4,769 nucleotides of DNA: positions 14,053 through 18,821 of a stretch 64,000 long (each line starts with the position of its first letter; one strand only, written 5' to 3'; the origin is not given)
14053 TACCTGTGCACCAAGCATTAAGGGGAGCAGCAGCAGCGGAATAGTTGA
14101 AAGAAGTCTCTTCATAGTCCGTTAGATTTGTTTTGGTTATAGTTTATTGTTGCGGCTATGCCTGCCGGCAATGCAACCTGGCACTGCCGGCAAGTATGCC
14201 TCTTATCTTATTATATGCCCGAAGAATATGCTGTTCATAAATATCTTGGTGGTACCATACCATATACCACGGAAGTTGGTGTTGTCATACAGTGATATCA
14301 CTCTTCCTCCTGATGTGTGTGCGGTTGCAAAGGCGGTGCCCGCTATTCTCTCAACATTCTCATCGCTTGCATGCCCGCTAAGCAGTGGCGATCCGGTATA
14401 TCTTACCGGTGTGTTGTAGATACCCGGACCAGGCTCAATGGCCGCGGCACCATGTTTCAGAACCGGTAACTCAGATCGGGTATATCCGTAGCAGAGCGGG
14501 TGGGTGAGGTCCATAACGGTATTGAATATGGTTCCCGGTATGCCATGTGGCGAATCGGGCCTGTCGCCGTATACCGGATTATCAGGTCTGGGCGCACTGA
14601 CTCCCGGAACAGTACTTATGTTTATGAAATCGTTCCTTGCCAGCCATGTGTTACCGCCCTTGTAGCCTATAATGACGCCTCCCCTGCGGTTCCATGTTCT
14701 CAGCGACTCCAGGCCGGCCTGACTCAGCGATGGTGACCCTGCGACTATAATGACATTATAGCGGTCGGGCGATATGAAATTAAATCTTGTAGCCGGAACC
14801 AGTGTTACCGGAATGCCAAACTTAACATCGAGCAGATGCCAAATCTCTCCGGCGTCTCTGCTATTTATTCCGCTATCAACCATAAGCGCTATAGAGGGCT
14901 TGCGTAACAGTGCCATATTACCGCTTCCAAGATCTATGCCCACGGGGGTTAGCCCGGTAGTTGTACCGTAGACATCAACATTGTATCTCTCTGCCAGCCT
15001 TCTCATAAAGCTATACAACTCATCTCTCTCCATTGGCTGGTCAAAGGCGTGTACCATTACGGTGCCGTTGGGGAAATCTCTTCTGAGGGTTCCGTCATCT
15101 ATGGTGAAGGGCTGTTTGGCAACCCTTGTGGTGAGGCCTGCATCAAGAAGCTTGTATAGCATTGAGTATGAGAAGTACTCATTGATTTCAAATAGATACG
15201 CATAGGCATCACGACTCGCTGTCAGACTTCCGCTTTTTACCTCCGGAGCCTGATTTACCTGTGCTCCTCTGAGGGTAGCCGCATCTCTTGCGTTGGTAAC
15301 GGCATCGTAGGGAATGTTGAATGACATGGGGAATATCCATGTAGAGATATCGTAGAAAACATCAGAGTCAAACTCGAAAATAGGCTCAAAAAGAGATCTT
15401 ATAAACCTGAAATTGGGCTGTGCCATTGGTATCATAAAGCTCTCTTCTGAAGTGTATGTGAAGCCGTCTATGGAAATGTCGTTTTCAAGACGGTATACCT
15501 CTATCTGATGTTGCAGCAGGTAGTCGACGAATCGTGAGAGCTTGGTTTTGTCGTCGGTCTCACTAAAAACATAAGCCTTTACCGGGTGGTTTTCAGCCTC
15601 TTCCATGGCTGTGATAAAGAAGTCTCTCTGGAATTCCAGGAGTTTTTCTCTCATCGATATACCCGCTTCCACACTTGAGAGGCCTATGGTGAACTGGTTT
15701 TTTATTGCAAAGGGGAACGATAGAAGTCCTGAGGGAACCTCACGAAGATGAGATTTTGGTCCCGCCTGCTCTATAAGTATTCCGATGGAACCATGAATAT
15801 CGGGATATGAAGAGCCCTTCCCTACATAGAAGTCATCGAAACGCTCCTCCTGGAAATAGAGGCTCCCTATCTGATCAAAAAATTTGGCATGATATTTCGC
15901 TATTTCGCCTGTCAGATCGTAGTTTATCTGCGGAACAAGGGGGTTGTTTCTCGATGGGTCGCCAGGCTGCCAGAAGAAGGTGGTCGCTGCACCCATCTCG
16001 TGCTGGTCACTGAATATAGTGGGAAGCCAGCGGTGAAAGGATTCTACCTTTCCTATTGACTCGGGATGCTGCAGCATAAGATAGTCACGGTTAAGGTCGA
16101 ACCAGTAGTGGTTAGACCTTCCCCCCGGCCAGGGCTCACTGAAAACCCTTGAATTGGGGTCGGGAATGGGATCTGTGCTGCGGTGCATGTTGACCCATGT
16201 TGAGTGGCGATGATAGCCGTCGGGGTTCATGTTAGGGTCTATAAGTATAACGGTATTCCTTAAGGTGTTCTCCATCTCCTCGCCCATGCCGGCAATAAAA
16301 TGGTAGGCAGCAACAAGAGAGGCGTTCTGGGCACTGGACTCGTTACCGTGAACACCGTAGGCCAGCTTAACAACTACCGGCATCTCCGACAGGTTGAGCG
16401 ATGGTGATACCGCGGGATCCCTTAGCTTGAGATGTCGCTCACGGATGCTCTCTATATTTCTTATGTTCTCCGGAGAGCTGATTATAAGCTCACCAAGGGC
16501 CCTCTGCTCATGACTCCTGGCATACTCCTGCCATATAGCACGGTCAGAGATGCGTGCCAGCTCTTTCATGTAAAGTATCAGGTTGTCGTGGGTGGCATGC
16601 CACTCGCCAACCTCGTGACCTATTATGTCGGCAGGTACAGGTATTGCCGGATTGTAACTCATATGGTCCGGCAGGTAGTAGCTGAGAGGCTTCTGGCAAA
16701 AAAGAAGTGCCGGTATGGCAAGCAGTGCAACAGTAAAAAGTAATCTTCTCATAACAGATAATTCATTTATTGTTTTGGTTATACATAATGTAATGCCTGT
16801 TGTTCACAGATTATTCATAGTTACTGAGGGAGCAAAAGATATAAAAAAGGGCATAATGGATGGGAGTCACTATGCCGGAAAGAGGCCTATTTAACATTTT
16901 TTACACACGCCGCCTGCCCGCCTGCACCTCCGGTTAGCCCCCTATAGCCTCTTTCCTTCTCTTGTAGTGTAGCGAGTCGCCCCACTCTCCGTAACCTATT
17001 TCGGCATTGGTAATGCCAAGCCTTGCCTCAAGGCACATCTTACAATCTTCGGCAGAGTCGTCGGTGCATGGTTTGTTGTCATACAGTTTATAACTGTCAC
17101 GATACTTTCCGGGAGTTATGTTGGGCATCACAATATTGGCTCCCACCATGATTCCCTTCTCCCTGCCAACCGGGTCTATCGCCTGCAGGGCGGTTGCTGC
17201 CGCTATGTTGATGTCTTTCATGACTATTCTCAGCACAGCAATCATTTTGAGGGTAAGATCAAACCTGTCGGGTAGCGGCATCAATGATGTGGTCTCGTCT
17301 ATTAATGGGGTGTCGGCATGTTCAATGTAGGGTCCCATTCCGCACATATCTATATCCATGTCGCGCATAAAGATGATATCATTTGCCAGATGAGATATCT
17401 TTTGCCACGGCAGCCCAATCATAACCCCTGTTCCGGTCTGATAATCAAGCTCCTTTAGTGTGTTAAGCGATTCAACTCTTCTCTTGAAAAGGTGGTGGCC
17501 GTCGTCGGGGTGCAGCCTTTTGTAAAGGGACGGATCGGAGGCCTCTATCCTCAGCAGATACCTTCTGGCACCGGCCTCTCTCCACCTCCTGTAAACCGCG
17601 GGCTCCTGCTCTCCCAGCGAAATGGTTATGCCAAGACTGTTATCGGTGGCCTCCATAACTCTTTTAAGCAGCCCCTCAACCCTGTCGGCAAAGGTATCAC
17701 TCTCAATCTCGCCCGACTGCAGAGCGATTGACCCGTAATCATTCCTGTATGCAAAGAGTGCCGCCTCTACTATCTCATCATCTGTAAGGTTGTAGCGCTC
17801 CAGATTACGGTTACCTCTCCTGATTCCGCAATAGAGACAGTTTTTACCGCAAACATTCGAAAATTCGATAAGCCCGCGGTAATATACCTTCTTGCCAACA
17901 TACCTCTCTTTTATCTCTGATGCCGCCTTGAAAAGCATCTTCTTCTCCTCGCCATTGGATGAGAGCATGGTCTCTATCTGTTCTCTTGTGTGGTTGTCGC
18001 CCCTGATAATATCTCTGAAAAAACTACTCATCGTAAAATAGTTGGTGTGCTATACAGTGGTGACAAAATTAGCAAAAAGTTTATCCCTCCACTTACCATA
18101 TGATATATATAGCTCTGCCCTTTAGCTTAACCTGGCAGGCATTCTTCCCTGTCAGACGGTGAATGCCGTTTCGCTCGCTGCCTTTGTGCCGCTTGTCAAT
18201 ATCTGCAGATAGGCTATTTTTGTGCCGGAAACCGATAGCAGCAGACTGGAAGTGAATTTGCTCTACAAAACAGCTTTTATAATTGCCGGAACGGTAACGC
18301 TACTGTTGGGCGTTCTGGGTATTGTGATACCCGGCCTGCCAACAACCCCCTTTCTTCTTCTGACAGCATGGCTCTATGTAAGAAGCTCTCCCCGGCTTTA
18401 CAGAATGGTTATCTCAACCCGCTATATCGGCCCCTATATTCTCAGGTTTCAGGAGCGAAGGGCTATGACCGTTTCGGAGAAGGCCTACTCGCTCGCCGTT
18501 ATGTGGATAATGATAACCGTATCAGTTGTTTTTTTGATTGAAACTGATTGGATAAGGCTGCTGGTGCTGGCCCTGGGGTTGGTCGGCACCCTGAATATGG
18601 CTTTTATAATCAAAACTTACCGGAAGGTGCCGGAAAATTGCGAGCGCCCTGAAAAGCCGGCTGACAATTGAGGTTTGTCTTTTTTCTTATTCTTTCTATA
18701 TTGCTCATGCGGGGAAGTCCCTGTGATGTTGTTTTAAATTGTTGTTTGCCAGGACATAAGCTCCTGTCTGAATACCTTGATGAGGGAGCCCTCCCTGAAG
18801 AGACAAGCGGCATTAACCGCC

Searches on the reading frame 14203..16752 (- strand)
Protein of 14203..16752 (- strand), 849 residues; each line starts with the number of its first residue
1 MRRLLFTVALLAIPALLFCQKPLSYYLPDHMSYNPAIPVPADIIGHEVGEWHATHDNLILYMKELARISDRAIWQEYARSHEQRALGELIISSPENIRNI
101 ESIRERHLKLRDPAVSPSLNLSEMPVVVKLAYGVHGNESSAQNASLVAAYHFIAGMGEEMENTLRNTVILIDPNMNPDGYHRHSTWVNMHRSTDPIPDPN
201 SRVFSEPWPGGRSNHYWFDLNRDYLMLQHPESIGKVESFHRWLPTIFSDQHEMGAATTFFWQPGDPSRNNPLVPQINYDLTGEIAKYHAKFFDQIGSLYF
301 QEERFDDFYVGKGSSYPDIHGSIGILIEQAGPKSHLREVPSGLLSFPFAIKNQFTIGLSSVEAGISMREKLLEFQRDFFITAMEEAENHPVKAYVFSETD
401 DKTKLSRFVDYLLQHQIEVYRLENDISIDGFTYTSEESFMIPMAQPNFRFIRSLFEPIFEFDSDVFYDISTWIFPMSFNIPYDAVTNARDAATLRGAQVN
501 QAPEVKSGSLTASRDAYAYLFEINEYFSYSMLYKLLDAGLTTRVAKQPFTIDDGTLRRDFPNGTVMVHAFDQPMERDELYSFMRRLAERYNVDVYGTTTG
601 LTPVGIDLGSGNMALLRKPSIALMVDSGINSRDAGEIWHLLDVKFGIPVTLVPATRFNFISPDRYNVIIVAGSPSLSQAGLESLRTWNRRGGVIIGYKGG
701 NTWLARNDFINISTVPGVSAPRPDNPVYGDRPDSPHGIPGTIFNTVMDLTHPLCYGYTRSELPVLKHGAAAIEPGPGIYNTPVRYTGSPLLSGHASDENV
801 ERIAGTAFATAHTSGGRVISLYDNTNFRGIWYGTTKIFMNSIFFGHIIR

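Call 6: search_protein_families(library=pfam, proteins=[window:14203-16752:-], max_evalue=0.0001)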
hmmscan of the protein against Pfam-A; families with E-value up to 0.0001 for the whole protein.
window:14203-16752:- (849 aa): 1 family
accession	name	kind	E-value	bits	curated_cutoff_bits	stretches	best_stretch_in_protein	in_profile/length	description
PF00246.29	Peptidase_M14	-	2.1e-11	44.4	21.6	1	61-225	4-134/286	Zinc carboxypeptidase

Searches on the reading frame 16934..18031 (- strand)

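Call 6: search_protein_families(library=pfam, proteins=[window:16934-18031:-], max_evalue=0.0001)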
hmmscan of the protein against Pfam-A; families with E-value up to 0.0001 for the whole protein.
window:16934-18031:- (365 aa): 1 family
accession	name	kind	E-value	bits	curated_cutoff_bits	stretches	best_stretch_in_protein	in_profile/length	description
PF04055.27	Radical_SAM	-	1.2e-14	55.3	29.5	1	55-212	1-156/166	Radical SAM superfamily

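Call 9: search_protein_families(library=ncbifam, proteins=[window:16934-18031:-], max_evalue=0.001)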
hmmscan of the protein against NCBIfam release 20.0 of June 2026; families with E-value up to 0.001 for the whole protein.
window:16934-18031:- (365 aa): 15 families
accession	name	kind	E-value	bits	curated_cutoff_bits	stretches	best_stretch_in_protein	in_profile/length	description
TIGR03956.1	rSAM_HydE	equivalog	6.9e-98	328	254.6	1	13-345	10-333/340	[FeFe] hydrogenase H-cluster radical SAM maturase HydE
TIGR03910.1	pyrrolys_PylB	equivalog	8.8e-34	116.9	348.2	1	4-308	8-303/347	methylornithine synthase PylB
TIGR00433.2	bioB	equivalog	3.3e-20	72.6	225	1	14-302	3-282/307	biotin synthase BioB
TIGR03955.1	rSAM_HydG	equivalog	2.3e-14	52.7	312.15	1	16-235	50-271/470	[FeFe] hydrogenase H-cluster radical SAM maturase HydG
TIGR02351.2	thiH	equivalog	3e-14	52.9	380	1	8-207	29-226/364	2-iminoacetate synthase ThiH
TIGR03551.1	F420_cofH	equivalog_domain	2.2e-11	43.2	374.1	1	16-127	3-114/345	5-amino-6-(D-ribitylamino)uracil--L-tyrosine 4-hydroxyphenyl transferase CofH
NF005609.0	PRK07360.1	equivalog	1.2e-09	37.4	426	1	10-113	17-123/374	7,8-didemethyl-8-hydroxy-5-deazariboflavin synthase subunit CofH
TIGR03957.1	rSAM_HmdB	equivalog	1.8e-09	37.2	320.9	1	16-303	4-280/317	5,10-methenyltetrahydromethanopterin hydrogenase cofactor biosynthesis protein HmdB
TIGR03700.1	mena_SCO4494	equivalog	6e-09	35.3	434.55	1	27-108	22-105/351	aminofutalosine synthase MqnE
NF006687.0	PRK09234.1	equivalog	7e-09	34.4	1018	1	14-118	492-597/849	bifunctional FO biosynthesis protein CofGH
NF045502.1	variant_rSAM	domain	8.4e-09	34.8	125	1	62-174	143-264/357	radical SAM protein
TIGR03699.1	menaquin_MqnC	equivalog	1.1e-08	34.3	428.1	1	17-108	6-98/342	cyclic dehypoxanthinyl futalosine synthase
TIGR00423.1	TIGR00423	subfamily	2.4e-07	30.3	260.25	1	55-109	9-63/310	CofH family radical SAM protein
NF006276.0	PRK08444.1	equivalog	2.9e-05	23.3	560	1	32-106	28-104/353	aminofutalosine synthase MqnE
NF004580.0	PRK05926.1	equivalog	0.00025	20.4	583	1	3-89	17-106/370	hypothetical protein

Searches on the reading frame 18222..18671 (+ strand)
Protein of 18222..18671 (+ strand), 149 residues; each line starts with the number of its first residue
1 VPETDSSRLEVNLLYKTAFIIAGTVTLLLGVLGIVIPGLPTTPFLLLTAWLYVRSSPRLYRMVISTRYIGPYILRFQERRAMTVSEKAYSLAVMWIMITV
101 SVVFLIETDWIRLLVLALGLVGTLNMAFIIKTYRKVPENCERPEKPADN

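Call 6: search_protein_families(library=pfam, proteins=[window:18222-18671:+], max_evalue=0.0001)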
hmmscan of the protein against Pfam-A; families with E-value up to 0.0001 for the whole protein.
window:18222-18671:+ (149 aa): 1 family
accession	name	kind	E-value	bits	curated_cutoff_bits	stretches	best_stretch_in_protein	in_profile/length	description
PF04304.18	DUF454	-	1.8e-32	112.2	35.1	1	16-131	1-114/115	Protein of unknown function (DUF454)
